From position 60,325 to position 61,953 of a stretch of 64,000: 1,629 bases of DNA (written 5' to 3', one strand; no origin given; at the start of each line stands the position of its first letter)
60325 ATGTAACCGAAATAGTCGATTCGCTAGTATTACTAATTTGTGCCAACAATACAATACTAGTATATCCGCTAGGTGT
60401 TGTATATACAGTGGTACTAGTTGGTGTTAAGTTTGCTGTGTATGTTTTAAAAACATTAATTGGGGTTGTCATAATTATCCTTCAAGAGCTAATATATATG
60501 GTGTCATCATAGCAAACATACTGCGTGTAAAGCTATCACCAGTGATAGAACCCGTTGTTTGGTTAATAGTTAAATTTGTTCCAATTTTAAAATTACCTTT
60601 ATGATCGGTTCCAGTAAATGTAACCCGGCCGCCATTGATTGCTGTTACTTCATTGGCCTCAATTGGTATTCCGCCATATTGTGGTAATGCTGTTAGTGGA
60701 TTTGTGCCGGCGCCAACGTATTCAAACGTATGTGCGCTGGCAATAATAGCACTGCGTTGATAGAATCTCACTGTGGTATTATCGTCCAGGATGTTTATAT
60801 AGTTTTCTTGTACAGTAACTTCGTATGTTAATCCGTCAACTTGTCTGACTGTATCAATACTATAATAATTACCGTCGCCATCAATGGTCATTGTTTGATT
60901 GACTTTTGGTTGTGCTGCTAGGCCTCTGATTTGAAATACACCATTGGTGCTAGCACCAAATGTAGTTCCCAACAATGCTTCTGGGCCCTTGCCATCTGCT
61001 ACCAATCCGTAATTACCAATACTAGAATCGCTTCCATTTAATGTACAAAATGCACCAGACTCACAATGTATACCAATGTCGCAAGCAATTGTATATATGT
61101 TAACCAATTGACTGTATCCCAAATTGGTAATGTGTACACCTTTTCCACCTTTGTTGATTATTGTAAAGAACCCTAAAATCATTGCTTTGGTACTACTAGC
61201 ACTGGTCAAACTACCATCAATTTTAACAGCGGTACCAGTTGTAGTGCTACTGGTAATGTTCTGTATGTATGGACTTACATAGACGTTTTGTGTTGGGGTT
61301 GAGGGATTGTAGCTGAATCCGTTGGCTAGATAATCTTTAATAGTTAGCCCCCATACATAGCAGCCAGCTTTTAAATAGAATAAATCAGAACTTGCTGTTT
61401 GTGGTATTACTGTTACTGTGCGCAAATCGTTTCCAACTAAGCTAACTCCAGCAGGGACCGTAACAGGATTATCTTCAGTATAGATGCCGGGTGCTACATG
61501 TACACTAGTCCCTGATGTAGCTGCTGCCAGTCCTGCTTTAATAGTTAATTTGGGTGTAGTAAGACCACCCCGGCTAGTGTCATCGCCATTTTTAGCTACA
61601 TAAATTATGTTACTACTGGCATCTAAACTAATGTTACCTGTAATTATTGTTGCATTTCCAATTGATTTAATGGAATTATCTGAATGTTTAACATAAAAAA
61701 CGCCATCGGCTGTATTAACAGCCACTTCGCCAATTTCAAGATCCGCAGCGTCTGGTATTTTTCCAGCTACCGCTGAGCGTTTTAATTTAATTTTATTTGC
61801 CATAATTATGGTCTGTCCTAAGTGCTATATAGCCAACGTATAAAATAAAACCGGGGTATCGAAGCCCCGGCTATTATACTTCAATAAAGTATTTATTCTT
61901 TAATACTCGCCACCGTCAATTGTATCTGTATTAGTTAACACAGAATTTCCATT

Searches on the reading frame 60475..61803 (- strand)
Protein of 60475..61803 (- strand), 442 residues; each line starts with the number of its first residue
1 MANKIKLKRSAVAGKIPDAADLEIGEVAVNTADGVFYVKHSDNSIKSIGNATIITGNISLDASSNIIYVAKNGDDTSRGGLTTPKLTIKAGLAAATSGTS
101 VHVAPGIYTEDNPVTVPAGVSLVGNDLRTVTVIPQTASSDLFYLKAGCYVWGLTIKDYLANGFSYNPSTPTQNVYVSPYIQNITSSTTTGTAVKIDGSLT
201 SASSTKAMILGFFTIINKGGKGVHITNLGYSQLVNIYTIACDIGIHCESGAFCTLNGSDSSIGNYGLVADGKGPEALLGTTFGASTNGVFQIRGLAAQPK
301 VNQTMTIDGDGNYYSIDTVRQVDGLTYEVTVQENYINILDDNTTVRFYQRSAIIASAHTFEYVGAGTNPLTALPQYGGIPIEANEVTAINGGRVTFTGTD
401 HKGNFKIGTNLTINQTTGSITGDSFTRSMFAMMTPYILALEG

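Call 39: search_protein_families(library=phrogs, proteins=[window:60475-61803:-], max_evalue=0.00001)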
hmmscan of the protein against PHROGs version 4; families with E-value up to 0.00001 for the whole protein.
window:60475-61803:- (442 aa): 12 families
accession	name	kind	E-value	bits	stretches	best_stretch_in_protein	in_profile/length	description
phrog_17885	-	tail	5.2e-89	300.4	3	1-198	4-201/1002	tail fiber protein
phrog_3442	-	unknown function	4.2e-59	200.1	3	312-441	3837-3966/3967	-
phrog_5342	-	tail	8.8e-38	130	2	194-421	1664-1920/3319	tail fiber protein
phrog_32294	-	tail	6.8e-32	110.2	2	1-251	1-289/2435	baseplate wedge subunit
phrog_29288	-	unknown function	6.8e-28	97.7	2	186-421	488-755/1558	-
phrog_13163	-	tail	7e-25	88.1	2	1-185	171-373/976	baseplate wedge subunit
phrog_9851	-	tail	5.6e-23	81.7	3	326-423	925-1023/1092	tail fiber protein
phrog_529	-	tail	1.4e-12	47.3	1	321-421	899-1005/1498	tail fiber protein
phrog_19601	-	tail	5.8e-12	44.6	0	357-421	906-966/2043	baseplate wedge subunit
phrog_1469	-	tail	1.5e-07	29.8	0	65-235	233-436/2607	baseplate wedge subunit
phrog_35830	-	tail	2.2e-07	30.8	1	4-65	6-65/629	long tail fiber protein distal subunit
phrog_29752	-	unknown function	1.5e-06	29.2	1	1-51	1-51/195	-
